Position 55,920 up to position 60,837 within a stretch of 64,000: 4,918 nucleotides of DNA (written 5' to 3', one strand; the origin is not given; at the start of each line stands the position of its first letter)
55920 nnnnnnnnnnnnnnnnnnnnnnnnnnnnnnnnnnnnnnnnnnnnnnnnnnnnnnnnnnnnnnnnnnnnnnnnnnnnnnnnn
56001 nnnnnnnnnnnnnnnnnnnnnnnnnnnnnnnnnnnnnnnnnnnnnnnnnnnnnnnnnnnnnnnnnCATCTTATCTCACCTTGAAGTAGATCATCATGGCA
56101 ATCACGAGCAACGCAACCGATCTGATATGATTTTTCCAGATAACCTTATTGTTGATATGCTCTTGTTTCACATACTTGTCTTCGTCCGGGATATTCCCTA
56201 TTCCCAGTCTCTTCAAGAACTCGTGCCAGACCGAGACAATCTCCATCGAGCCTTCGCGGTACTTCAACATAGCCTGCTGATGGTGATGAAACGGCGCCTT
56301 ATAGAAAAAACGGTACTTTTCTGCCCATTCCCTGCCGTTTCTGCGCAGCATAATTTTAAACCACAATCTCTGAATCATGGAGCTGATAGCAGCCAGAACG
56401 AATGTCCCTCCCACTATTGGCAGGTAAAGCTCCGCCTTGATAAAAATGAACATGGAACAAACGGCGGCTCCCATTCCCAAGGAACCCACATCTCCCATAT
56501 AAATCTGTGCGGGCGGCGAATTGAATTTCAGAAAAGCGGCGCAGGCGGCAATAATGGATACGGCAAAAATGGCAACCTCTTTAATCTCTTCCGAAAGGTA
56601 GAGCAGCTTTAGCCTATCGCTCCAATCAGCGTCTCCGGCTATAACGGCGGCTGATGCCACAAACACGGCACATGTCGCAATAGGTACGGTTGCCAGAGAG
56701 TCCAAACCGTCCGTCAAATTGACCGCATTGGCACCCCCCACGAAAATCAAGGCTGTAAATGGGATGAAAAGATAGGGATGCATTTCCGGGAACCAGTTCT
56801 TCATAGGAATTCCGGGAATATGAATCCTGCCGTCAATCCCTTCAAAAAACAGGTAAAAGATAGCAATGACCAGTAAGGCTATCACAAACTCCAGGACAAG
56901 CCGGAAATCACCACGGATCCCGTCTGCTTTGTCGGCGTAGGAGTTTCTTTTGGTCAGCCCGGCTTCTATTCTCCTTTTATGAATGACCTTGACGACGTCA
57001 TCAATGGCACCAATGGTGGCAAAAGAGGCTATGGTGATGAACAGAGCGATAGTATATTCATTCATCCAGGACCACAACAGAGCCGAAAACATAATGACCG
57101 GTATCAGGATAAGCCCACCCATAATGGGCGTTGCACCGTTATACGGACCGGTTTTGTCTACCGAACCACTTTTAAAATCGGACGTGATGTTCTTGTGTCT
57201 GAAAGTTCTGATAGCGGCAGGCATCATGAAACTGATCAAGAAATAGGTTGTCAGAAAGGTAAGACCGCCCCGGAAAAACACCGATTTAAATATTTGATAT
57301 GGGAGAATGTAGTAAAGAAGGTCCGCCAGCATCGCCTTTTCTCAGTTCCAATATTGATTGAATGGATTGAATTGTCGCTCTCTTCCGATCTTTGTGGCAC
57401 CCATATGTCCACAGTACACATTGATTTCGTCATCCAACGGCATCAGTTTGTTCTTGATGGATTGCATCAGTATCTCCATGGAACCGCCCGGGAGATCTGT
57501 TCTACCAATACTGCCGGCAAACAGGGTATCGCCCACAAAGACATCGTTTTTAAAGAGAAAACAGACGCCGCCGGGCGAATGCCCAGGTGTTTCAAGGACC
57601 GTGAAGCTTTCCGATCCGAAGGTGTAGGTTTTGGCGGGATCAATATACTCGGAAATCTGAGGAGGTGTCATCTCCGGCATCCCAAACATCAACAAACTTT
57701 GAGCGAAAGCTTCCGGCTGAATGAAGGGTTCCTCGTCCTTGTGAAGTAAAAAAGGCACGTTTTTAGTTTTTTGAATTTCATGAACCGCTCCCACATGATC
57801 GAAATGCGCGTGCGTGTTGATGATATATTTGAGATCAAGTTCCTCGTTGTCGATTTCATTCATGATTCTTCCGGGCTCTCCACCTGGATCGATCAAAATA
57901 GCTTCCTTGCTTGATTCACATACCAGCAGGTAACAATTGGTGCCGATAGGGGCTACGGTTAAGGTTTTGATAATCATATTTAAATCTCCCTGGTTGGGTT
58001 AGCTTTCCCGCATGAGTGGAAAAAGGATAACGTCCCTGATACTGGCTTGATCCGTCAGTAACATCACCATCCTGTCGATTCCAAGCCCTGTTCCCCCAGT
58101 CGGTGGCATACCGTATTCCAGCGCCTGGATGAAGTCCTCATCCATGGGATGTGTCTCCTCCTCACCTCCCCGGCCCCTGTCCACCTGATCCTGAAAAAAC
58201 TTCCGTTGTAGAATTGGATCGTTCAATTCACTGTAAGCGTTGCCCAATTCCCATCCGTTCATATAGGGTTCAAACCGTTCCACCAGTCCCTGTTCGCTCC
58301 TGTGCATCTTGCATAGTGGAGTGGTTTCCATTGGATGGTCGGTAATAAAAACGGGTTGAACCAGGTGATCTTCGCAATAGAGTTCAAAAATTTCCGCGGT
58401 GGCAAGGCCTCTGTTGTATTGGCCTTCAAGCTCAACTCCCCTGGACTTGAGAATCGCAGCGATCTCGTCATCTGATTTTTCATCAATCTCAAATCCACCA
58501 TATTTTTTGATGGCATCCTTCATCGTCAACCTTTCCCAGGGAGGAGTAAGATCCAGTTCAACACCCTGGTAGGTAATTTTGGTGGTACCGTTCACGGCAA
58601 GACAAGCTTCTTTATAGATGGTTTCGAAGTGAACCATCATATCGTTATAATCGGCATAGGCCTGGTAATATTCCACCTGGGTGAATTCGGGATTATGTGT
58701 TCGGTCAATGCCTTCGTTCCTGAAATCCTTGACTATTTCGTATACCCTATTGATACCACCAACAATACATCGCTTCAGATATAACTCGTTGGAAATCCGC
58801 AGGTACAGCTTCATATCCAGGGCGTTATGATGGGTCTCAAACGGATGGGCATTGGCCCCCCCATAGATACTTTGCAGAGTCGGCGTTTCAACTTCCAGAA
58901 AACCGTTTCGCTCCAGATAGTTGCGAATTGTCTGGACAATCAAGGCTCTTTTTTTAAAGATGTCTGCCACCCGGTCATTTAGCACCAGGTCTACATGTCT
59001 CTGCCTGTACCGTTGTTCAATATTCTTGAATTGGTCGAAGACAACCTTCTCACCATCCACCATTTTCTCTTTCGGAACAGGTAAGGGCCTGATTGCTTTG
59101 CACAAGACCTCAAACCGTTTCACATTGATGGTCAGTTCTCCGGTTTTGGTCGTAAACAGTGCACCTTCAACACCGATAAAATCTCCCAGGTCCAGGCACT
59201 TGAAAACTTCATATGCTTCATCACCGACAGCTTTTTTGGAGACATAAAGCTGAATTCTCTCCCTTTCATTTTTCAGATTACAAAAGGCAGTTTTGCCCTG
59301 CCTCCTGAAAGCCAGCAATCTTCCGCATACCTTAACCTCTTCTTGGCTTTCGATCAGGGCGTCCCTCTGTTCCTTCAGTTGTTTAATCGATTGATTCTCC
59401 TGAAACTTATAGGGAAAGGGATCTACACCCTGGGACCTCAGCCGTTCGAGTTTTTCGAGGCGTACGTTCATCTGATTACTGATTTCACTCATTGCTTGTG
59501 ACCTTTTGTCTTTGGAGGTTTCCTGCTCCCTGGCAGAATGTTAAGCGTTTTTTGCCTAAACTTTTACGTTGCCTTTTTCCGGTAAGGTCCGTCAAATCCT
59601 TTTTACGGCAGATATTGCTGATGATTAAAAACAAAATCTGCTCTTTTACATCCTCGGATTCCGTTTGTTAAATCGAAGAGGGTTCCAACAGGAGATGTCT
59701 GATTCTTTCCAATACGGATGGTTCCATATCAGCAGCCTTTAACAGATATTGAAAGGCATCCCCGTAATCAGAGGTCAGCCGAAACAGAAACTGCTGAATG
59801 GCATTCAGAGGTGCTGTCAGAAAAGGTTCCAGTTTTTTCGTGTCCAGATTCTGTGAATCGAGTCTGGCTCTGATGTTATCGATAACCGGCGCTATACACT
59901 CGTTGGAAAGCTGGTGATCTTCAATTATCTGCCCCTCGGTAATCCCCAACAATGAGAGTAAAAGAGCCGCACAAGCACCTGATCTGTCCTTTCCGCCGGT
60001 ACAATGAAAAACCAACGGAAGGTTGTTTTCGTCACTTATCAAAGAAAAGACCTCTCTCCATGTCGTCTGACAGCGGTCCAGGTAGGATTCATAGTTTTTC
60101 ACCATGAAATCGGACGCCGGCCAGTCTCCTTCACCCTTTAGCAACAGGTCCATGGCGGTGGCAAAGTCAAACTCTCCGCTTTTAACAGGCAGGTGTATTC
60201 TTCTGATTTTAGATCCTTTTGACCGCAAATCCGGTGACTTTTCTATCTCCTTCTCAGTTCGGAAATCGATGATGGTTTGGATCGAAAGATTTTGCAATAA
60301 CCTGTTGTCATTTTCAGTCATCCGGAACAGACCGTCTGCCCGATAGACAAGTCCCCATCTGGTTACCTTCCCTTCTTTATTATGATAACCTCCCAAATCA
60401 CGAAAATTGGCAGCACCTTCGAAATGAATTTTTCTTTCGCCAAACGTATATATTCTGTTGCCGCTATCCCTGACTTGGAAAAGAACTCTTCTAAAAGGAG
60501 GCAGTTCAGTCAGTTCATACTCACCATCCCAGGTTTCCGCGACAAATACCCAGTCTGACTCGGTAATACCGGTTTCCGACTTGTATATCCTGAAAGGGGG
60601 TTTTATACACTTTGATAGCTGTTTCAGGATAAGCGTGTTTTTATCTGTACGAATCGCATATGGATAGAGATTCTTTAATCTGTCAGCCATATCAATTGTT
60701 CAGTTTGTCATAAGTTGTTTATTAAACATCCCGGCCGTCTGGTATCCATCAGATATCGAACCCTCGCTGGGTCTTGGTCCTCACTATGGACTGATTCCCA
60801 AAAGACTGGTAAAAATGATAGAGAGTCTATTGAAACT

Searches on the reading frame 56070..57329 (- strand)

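Call 18: search_protein_families(library=pfam, proteins=[window:56070-57329:-], max_evalue=0.00001)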
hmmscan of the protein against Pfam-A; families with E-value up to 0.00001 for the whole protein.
window:56070-57329:- (419 aa): 1 family
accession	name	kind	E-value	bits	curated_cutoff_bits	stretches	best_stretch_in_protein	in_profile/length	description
PF00953.26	Glycos_transf_4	-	2.4e-25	89.8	27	1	94-296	2-158/160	Glycosyl transferase family 4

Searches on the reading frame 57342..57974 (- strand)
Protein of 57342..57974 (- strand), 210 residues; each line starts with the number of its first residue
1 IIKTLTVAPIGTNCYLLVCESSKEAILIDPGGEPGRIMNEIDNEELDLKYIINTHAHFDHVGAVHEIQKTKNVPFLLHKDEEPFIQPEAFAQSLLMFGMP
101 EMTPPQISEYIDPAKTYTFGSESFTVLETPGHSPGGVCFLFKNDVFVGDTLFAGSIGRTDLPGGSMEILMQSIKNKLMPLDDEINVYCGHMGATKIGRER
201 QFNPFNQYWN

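Call 104: search_protein_families(library=pfam, proteins=[window:57342-57974:-], max_evalue=0.01)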
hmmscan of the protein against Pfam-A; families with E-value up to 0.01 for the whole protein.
window:57342-57974:- (210 aa): 3 families
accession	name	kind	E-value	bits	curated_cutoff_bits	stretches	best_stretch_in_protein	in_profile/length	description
PF00753.33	Lactamase_B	-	4e-34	118.7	22.7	1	10-190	4-196/196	Metallo-beta-lactamase superfamily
PF19583.5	ODP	-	4.8e-05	23.8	27.2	1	12-142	3-126/194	ODP family beta lactamase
PF12706.13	Lactamase_B_2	-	0.00029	21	27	1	26-134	3-115/200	Beta-lactamase superfamily domain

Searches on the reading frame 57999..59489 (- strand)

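Call 18: search_protein_families(library=pfam, proteins=[window:57999-59489:-], max_evalue=0.00001)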
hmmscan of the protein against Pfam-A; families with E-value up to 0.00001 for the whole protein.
window:57999-59489:- (496 aa): 2 families
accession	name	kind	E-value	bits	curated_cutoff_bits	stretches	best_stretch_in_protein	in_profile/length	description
PF00152.25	tRNA-synt_2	-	1.8e-93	313.4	25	1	157-493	2-307/308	tRNA synthetases class II (D, K and N)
PF01336.31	tRNA_anti-codon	-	3.8e-15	56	27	1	52-129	1-75/75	OB-fold nucleic acid binding domain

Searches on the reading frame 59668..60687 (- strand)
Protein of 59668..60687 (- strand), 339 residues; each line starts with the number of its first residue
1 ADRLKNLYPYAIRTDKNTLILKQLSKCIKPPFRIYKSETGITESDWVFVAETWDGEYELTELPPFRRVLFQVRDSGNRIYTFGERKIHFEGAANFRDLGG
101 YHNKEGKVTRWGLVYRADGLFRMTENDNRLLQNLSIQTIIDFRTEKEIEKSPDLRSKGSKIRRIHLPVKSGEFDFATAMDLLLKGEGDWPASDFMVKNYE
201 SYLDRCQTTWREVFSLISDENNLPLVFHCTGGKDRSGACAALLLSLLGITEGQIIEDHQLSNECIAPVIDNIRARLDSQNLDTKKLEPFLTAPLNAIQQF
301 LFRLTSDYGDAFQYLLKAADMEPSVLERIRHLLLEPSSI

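Call 104: search_protein_families(library=pfam, proteins=[window:59668-60687:-], max_evalue=0.01)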
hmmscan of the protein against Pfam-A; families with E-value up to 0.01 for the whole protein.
window:59668-60687:- (339 aa): 5 families
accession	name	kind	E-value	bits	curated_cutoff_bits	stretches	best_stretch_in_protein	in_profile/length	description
PF13350.11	Y_phosphatase3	-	2.2e-58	198.5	22.2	1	87-335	1-240/240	Tyrosine phosphatase family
PF22784.1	PTP-SAK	-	6.2e-07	30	27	1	211-254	78-119/153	Swiss Army Knife protein, DSP-PTPase phosphatase domain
PF22741.1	PTP-NADK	-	0.00015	21.7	27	0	124-172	37-88/163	DSP-PTPase phosphatase fused to NAD+ Kinase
PF22785.1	Tc-R-P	-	0.00038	21.4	27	0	212-244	67-101/106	Polymorphic toxin system, DSP-PTPase phosphatase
PF03162.18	Y_phosphatase2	-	0.0014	18.7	27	1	130-256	27-125/165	Tyrosine phosphatase family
